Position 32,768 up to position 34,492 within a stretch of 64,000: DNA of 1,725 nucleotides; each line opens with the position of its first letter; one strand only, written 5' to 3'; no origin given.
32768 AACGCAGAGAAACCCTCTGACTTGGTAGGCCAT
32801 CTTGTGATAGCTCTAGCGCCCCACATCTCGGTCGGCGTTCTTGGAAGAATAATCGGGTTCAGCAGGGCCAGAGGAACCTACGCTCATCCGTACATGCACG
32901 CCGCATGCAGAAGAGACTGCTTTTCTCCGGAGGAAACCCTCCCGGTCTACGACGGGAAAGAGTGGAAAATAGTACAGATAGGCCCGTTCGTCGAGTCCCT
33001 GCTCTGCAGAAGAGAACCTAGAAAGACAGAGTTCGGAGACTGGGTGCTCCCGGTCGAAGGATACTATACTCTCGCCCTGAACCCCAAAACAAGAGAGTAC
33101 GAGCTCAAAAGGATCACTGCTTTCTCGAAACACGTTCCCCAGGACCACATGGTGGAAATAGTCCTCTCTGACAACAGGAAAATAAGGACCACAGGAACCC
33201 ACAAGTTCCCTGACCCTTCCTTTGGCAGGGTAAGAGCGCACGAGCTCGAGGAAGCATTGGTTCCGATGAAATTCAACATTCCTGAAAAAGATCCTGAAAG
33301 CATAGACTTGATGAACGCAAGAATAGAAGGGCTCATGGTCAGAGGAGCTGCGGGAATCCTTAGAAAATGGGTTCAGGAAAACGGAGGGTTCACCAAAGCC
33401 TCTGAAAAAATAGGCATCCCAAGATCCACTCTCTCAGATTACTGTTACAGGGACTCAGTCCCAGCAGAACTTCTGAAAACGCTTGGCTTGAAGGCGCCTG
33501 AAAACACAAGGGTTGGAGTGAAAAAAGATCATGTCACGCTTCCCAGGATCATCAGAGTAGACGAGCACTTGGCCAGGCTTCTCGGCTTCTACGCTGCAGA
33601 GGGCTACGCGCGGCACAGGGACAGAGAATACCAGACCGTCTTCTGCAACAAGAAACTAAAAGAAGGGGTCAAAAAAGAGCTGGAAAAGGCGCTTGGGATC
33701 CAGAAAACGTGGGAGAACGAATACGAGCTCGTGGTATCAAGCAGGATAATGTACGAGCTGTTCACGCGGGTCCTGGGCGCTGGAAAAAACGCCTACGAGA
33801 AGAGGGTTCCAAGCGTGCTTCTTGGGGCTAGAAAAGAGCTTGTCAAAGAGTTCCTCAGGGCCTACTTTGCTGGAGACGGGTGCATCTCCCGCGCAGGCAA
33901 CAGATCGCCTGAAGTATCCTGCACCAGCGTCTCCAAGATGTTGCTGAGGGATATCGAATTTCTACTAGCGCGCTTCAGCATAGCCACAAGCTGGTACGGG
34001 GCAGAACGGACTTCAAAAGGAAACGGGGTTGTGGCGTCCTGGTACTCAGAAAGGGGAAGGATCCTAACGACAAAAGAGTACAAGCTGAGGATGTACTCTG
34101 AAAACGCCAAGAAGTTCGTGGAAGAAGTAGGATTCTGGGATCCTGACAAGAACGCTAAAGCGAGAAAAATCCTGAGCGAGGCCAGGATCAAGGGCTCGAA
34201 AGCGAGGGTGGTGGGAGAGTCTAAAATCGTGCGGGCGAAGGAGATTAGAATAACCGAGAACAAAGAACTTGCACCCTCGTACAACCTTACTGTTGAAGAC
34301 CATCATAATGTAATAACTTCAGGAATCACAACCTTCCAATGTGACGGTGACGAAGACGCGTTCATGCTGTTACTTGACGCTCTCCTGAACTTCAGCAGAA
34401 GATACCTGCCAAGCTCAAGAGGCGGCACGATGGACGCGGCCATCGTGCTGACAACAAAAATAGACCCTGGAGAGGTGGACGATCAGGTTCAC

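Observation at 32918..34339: Full-length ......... intein in PolD DP2 ending in Gln without a penultimate His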

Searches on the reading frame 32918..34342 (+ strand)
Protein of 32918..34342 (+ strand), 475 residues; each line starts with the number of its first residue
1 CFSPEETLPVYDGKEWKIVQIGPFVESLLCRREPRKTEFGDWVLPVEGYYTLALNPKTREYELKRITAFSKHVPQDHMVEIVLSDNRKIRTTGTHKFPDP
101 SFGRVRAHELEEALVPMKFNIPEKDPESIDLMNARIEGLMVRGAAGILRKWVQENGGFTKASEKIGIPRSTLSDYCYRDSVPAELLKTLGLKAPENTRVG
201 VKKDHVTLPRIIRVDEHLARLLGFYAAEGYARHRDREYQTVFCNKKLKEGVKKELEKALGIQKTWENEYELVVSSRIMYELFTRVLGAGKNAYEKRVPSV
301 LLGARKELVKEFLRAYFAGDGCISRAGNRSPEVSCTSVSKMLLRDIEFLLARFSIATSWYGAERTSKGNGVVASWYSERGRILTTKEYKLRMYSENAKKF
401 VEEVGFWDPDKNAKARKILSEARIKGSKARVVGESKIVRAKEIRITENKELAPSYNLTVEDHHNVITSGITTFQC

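Call 6: search_protein_families(library=pfam, proteins=[window:32918-34339:+], max_evalue=0.01)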
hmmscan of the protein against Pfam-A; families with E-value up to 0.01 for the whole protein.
window:32918-34339:+ (474 aa): 4 families
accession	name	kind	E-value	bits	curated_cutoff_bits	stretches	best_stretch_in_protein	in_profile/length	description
PF14528.11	LAGLIDADG_3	-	6.8e-19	68.3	22.5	1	308-405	2-82/82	LAGLIDADG-like domain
PF14890.11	Intein_splicing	-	7.9e-09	35.9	35.8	1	46-470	18-151/155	Intein splicing domain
PF05225.22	HTH_psq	-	0.0037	17.4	20.4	1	155-182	14-42/45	helix-turn-helix, Psq domain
PF07022.19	Phage_CI_repr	-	0.0087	16.8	22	0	163-186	20-43/65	Bacteriophage CI repressor helix-turn-helix domain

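Call 7: search_solved_structures(query=window:32918-34342:+, max_evalue=1, show_alignments=4)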
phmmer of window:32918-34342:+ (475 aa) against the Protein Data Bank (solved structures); distinct sequences matched with E-value up to 1: 8.
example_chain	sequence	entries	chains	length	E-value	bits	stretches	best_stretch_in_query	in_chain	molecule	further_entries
2cw7_A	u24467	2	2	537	5.2e-17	65.5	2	191-466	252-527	Endonuclease PI-PkoII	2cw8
7qsu_A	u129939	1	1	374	0.0014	21.3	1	206-359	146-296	V-ATPase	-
7qss_A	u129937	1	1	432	0.0016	21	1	206-359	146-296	V-type ATP synthase alpha chain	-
5o9j_A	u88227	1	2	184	0.0037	19.8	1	7-97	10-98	Transcription initiation factor IIB,Transcription initiation factor IIB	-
5o9i_A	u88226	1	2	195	0.028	16.9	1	9-97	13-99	Transcription initiation factor IIB,Transcription initiation factor IIB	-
9hth_A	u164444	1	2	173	0.14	14.7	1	14-97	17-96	DNA-directed DNA polymerase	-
6rpq_A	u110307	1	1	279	0.23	13.9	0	21-127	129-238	Ubiquitin-like protein SMT3,1108aa long hypothetical cell division control protein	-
1sqr_A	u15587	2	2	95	0.85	12.1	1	229-311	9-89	50S ribosomal protein L35Ae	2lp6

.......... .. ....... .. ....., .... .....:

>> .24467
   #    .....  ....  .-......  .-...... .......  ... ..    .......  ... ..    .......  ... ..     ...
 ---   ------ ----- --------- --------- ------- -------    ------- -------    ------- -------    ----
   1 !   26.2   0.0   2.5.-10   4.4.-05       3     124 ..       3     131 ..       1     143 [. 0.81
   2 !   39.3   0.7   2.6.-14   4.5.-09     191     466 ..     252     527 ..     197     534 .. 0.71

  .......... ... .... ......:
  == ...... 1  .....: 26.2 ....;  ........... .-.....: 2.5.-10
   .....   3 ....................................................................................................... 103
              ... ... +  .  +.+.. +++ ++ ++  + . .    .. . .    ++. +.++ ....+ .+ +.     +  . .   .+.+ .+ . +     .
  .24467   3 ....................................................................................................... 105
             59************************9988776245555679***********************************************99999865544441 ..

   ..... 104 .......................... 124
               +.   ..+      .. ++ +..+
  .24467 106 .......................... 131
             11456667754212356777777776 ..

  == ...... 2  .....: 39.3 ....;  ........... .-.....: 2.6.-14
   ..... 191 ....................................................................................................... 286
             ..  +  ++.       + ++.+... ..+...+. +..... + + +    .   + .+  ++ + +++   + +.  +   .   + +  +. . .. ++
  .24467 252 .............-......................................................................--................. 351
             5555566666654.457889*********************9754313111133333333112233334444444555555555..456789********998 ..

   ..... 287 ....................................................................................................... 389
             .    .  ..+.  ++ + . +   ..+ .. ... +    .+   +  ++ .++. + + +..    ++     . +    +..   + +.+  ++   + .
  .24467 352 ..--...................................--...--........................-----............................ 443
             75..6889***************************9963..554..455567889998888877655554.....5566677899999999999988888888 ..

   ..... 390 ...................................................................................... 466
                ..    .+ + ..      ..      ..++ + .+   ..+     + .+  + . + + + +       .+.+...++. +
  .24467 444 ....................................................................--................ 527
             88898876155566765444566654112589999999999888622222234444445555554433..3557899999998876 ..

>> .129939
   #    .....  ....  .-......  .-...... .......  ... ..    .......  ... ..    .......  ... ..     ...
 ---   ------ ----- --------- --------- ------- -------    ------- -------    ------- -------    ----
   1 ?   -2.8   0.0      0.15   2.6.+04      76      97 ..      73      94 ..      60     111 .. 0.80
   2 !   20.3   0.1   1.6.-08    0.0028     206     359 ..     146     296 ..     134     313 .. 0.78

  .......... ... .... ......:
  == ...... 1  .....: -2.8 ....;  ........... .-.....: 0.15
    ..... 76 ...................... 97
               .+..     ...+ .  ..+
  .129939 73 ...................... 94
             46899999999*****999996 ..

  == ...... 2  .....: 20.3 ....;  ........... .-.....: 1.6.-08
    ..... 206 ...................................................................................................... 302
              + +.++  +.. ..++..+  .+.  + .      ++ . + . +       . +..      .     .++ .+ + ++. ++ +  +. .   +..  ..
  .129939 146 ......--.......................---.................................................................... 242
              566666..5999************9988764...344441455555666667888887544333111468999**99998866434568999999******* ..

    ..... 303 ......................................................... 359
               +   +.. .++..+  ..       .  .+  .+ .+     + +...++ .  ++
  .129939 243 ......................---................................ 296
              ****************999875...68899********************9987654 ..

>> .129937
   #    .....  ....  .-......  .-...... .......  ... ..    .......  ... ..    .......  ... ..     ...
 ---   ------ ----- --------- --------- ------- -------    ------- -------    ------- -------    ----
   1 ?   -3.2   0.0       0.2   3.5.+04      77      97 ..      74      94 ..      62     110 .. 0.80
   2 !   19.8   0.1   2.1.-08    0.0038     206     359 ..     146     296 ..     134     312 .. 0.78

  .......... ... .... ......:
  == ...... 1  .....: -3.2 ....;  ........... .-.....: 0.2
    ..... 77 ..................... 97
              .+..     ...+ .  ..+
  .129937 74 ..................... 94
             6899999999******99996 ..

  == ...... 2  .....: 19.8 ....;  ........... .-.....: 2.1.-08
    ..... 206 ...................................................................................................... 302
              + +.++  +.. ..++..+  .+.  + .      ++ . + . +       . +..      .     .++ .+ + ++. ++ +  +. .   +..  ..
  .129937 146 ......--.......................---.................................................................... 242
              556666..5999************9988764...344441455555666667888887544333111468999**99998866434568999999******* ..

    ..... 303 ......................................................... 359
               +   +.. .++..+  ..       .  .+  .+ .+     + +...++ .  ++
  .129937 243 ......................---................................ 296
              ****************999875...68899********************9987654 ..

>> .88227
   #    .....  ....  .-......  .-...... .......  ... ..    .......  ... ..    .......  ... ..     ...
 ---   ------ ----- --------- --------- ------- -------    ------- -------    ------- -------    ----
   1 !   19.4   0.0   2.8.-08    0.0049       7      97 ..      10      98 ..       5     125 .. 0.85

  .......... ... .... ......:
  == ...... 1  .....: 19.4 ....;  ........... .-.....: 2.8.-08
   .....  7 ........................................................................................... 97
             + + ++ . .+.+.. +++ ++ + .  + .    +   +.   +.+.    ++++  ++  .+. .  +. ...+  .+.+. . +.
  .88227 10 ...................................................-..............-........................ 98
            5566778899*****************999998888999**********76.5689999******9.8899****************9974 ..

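Call 8: find_homologous_proteins(query=window:32918-34339:+, max_evalue=0.00001)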
Query window:32918-34339:+ (474 aa): 3 proteins with E <= 0.00001 among 8000 candidates.
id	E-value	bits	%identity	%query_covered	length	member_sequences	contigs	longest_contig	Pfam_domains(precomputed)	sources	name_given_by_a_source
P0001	1.2e-68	251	36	100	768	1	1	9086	PF24846.2,PF14528.12,PF14890.12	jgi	jgi:DNA polymerase II large subunit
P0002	4.4e-14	71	26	73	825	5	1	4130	PF14528.12,PF14890.12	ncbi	ncbi:MAG: hypothetical protein QXE16_04635, partial [Candidatus Bathyarchaeia archaeon]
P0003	1.1e-6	46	32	30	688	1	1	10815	PF14528.12,PF17862.8,PF01434.25,PF14890.12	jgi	jgi:intein/homing endonuclease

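Call 18: search_protein_families(library=ncbifam, proteins=[window:32918-34339:+], max_evalue=0.01)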
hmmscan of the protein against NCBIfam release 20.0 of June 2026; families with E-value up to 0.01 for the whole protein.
window:32918-34339:+ (474 aa): 13 families
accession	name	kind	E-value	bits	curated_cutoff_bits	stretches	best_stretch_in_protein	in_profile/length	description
NF011303.0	PRK14715.1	equivalog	9.5e-58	195.3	1585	1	55-473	948-1375/1627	DNA-directed DNA polymerase II large subunit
NF011491.0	PRK14898.1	equivalog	5.4e-24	84.3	783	1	5-420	80-423/860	DNA-directed RNA polymerase subunit A''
NF045703.1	rSAM_Tes_intein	exception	1.1e-18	66.5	1700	1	58-364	211-517/1040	tetraether lipid synthase Tes, intein-containing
NF006207.0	PRK08332.1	equivalog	6.2e-10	37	2400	1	214-471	1001-1238/1684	vitamin B12-dependent ribonucleotide reductase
NF011418.0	PRK14845.1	equivalog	7.5e-10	37.2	756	1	77-423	92-316/1049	translation initiation factor IF-2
NF005852.0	PRK07773.1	equivalog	2.7e-09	35.9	780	1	289-367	592-672/886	replicative DNA helicase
NF011302.0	PRK14714.1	equivalog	3.8e-08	31.3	1791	1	1-112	932-1046/1350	DNA-directed DNA polymerase II large subunit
TIGR01445.1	intein_Nterm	domain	9.7e-07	29.7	24.5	1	1-97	1-81/83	intein N-terminal splicing region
NF007072.0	PRK09519.1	equivalog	1.1e-05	24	1024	1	289-430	440-582/790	intein-containing recombinase RecA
NF038098.1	GyrA_w_intein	exception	1.3e-05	23.3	1850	1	288-365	315-392/1232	intein-containing DNA gyrase subunit A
NF003159.0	PRK04132.1-4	equivalog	6.3e-05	21.2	999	1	208-423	167-349/852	replication factor C small subunit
NF011287.0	PRK14698.1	equivalog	0.00088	17.4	1238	1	205-355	382-529/1017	V-type ATP synthase subunit A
TIGR01443.1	intein_Cterm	domain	0.0036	17.5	15.6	0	455-473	3-22/24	intein C-terminal splicing region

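Call 20: search_protein_representatives(protein=window:32918-34342:+)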
Query: 475 residues. Proteins with E-value up to 0.001 (for the whole library): 1986; up to 1e-10: 318; up to 1e-30: 36. The best 150 are listed.
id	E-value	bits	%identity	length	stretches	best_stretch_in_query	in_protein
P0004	2.7e-76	274.2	39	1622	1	1-475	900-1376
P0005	1.3e-75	272.0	38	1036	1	1-475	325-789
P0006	1.8e-73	264.8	45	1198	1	1-334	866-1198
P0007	1.9e-56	208.8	34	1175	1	1-425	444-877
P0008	1.1e-53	199.7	36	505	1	4-447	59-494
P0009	1.9e-53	198.8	37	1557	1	32-468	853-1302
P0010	1.5e-52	195.9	49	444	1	272-475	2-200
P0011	1.7e-50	189.2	32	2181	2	1-475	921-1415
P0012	2.0e-50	188.9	34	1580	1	1-470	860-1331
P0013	2.7e-50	188.5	33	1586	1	38-467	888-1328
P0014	1.9e-49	185.7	31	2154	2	20-475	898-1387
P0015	1.6e-48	182.6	33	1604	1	1-475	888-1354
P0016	3.1e-48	181.7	45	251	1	198-420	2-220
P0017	4.5e-48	181.2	35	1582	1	1-475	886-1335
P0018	7.5e-45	170.5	37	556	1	174-475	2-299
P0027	6.4e-38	147.7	31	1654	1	1-475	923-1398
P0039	6.5e-31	124.6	29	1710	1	1-475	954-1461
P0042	6.0e-30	121.4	37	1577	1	62-361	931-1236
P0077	5.1e-23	98.6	26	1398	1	1-475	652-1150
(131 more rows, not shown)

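Call 29: find_related_loci(query=window:32918-34342:+, collection=genome_contigs, flank=3000)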
Query window:32918-34342:+ (475 aa) in genome_contigs; peptide patterns used: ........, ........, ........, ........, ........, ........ (x = any residue, [..] = any of these).
53 stretches matched a pattern, but none encodes a relative of the query by tblastn (E <= 1e-3).

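Call 51: predict_structure(alignment_id=A2)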
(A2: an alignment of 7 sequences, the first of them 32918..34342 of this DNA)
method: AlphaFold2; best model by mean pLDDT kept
length: 475 residues; sequences in the alignment: 7
mean_pLDDT: 91.2   pTM: 0.90
mean pLDDT of the five models: 91.2, 90.4, 90.3, 90.0, 88.9
residues with pLDDT >= 90: 383; 70-90: 68; 50-70: 23; < 50: 1
segments of 3 or more residues with pLDDT < 50: none
pLDDT, mean of each block of 10 residues (from residue 1): 96 94 95 90 95 95 96 93 96 93 94 95 86 91 95 96 96 94 94 94 89 96 95 89 87 95 82 93 95 93 95 96 79 93 97 94 61 63 78 94 94 93 81 95 91 93 93 91
secondary structure, 60 per line:
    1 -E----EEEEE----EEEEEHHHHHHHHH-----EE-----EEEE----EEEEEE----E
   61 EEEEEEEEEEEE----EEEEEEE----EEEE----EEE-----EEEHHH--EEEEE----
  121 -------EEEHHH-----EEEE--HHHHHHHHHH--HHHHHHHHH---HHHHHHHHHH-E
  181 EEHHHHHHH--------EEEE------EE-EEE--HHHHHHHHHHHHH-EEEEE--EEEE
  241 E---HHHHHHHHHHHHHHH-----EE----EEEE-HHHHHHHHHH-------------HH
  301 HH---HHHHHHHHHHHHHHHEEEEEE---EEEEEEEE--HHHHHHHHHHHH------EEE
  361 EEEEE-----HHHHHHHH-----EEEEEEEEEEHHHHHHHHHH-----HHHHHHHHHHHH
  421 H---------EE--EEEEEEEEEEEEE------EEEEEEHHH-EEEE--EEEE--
elements in order: E7-11 E16-20 H21-29 E42-45 E50-55 E60-72 E77-83 E88-91 E96-98 E104-106 E112-116 E128-130 E139-142 H145-154 H157-165 H169-178 E180-182 H183-189 E198-201 E211-213 H216-228 E230-234 E237-241 H245-259 E271-274 H276-285 H299-302 H306-320 E321-326 E330-337 H340-351 E358-365 H371-378 E384-393 H394-403 H409-421 E435-447 E454-459 E464-467 E470-473
